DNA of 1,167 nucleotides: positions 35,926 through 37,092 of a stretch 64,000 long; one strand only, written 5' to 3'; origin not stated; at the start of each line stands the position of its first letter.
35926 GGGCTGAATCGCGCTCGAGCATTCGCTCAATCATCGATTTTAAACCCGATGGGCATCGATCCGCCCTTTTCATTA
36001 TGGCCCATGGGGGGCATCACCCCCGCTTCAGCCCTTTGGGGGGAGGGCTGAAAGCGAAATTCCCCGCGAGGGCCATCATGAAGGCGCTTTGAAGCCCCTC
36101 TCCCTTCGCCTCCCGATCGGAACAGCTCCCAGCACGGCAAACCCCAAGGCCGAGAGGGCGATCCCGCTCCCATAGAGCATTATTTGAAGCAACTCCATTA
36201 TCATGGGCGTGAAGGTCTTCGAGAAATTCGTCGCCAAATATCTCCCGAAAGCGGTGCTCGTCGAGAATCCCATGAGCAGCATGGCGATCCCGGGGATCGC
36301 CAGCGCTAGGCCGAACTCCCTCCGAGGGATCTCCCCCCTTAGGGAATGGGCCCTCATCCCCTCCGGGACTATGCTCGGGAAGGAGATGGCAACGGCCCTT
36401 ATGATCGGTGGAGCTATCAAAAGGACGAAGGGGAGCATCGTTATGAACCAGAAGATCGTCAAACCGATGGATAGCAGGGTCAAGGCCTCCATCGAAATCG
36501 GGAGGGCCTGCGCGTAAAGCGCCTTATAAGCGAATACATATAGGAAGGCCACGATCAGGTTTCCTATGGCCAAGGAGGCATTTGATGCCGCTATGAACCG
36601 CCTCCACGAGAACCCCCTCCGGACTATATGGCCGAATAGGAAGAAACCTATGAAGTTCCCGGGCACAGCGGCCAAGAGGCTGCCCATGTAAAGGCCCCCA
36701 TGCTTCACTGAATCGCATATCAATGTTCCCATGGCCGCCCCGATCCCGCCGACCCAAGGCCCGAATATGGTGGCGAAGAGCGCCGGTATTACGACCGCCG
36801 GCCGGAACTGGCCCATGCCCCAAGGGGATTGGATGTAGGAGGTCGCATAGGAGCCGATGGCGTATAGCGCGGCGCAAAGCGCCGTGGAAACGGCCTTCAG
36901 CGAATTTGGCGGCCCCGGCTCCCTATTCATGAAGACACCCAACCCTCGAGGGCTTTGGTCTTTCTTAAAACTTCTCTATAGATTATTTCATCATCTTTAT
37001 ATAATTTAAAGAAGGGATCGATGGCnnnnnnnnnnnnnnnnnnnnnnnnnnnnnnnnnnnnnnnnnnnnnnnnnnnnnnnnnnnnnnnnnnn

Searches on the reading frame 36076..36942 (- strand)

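Call 16: search_protein_families(library=pfam, proteins=[window:36076-36942:-], max_evalue=0.01)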
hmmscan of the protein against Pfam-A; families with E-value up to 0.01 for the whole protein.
window:36076-36942:- (288 aa): 1 family
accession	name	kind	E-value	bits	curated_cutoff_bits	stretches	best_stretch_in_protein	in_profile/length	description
PF07155.17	ECF-ribofla_trS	-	1.5e-07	32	26.7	1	16-154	6-148/172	ECF-type riboflavin transporter, S component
